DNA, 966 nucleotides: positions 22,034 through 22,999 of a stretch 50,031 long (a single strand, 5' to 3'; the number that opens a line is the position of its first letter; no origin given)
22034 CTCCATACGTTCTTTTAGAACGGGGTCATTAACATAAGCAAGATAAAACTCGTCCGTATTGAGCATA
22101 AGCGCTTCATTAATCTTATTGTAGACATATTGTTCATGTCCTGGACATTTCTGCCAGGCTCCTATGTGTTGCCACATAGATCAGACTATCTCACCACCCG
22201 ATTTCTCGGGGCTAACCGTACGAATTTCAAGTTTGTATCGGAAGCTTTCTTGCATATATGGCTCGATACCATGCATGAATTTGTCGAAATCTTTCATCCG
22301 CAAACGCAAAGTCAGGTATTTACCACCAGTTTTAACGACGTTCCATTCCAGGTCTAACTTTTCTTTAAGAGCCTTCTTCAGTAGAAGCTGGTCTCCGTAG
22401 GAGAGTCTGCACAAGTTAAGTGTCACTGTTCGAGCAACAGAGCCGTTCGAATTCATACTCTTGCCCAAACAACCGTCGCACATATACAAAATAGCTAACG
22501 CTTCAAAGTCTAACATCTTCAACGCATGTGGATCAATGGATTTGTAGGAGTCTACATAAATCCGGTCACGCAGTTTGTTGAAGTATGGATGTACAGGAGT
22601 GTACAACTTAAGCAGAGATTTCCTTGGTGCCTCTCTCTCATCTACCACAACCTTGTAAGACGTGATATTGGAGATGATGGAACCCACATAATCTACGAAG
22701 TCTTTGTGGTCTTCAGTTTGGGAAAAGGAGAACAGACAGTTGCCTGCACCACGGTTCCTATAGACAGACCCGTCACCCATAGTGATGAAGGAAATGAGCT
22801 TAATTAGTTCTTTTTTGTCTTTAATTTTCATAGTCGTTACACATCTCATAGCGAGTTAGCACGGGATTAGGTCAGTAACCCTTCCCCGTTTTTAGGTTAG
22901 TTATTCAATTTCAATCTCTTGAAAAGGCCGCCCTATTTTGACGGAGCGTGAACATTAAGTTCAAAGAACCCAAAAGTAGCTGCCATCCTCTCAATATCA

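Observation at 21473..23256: nrdB (RNR small subunit) interrupted by a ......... homing endonuclease at the diiron ligand motif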

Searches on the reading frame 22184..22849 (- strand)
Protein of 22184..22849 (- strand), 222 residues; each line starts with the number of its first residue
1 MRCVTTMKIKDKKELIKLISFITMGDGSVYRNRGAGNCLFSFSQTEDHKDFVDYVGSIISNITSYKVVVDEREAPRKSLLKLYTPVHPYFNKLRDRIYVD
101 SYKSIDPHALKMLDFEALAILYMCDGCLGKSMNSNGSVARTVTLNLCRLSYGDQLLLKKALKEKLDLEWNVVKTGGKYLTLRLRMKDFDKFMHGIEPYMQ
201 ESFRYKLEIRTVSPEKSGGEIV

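Call 4: search_protein_families(library=pfam, proteins=[window:22184-22849:-], max_evalue=0.01)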
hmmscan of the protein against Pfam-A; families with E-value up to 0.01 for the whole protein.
window:22184-22849:- (222 aa): 1 family
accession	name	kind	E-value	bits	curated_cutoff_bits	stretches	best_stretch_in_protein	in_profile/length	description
PF03161.18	LAGLIDADG_2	-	4.3e-25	89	25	1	24-191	9-168/168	LAGLIDADG DNA endonuclease family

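Call 12: search_dna_similar(query=window:22184-22849:-, collection=phages, mode=protein, max_rows=40, max_evalue=0.001)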
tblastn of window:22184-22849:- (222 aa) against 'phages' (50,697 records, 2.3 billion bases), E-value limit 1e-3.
Records with a match: 7; places in all: 7; records where one place covers at least 80% of the query: 3.
Best place of each record, by identity: >=99% 1; <60% 6.
By first word of the organism name: Bacteroides 4; Pseudomonas 3.
By host as written in the record: Bacteroides intestinalis DSM 108646 4; Pseudomonas aeruginosa PAO1 2; Pseudomonas sp. 1.
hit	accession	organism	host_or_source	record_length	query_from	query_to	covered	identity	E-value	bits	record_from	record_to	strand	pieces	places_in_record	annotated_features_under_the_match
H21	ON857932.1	Pseudomonas phage vB_PaeP_FBPa8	Pseudomonas sp.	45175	1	222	100%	100.0%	8e-128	402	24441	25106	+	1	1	hypothetical protein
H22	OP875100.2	Pseudomonas phage SPA01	Pseudomonas aeruginosa PAO1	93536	1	222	100%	44.2%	1e-38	146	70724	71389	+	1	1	hypothetical protein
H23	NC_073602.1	Pseudomonas phage SPA01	Pseudomonas aeruginosa PAO1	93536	1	222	100%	44.2%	1e-38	146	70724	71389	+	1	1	hypothetical protein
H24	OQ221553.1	Bacteroides phage PhiCrAssBcn18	Bacteroides intestinalis DSM 108646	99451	63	209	66%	28.0%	9e-4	45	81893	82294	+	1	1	hypothetical protein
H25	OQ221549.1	Bacteroides phage PhiCrAssBcn14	Bacteroides intestinalis DSM 108646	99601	63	209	66%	28.0%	9e-4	45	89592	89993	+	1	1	hypothetical protein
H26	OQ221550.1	Bacteroides phage PhiCrAssBcn15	Bacteroides intestinalis DSM 108646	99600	63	209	66%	28.0%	9e-4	45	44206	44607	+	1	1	hypothetical protein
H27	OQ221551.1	Bacteroides phage PhiCrAssBcn16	Bacteroides intestinalis DSM 108646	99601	63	209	66%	28.0%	9e-4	45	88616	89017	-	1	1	hypothetical protein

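Call 13: get_annotated_region(hit=H23, flank=3000)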
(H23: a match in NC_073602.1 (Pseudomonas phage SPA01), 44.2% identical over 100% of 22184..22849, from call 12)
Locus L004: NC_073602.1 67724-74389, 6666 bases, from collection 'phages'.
description: Pseudomonas phage SPA01, complete genome.
organism: Pseudomonas phage SPA01 (NCBI taxid 3003719)
taxonomy: Viruses; Duplodnaviria; Heunggongvirae; Uroviricota; Caudoviricetes; Pakpunavirus
host: Pseudomonas aeruginosa PAO1; source: -; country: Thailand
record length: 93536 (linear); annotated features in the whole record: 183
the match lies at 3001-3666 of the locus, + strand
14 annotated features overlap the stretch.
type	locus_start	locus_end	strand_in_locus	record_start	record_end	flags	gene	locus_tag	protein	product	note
CDS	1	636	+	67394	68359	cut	thyX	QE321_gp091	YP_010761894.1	flavin-dependent thymidylate synthase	-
CDS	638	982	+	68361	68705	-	-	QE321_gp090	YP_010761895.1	hypothetical protein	-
CDS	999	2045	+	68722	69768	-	-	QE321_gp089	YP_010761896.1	hypothetical protein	-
CDS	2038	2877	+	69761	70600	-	-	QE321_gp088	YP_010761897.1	hypothetical protein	-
CDS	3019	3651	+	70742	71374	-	-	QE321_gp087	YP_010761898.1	hypothetical protein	-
CDS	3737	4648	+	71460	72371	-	-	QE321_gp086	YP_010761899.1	hypothetical protein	-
CDS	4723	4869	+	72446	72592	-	-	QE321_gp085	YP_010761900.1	hypothetical protein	-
CDS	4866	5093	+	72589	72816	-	-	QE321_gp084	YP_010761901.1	hypothetical protein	-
CDS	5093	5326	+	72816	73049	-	-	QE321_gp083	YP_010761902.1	hypothetical protein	-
CDS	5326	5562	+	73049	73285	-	-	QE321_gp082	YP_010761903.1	hypothetical protein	-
CDS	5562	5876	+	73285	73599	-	-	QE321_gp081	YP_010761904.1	hypothetical protein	-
CDS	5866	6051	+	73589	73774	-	-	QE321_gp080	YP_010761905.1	hypothetical protein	-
CDS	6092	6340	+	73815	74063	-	-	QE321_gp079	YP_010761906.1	hypothetical protein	-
CDS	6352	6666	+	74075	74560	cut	-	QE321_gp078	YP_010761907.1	hypothetical protein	-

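Call 14: search_protein_families(library=pfam, proteins=[L004:999-2045:+, L004:2038-2877:+, L004:3019-3651:+, L004:3737-4648:+], max_evalue=0.01)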
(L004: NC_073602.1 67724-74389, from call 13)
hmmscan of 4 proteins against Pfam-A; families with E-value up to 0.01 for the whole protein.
L004:999-2045:+ (348 aa): 1 family
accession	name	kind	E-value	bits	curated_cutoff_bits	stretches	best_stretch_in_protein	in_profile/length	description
PF00268.27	Ribonuc_red_sm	-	3.3e-35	122.3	33.6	1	30-299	8-277/281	Ribonucleotide reductase, small chain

L004:2038-2877:+ (279 aa): 2 families
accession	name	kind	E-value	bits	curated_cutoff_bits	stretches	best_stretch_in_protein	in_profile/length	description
PF02867.20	Ribonuc_red_lgC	-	7.5e-12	45.1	23.9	1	112-207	2-99/523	Ribonucleotide reductase, barrel domain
PF00317.26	Ribonuc_red_lgN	-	5.1e-09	36.5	28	1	26-105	3-75/77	Ribonucleotide reductase, all-alpha domain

L004:3019-3651:+ (210 aa): 2 families
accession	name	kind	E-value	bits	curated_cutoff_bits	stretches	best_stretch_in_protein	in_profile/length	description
PF03161.18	LAGLIDADG_2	-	2.7e-22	80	25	1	15-181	9-168/168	LAGLIDADG DNA endonuclease family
PF23545.1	Zn_ribbon_HMPTM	-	0.0082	16.1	27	0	93-125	6-34/45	HMPTM N-terminal zinc ribbon domain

L004:3737-4648:+ (303 aa): 1 family
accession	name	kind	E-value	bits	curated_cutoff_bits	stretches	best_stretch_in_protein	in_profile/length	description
PF02867.20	Ribonuc_red_lgC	-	3.5e-34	118.8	23.9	2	135-273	377-513/523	Ribonucleotide reductase, barrel domain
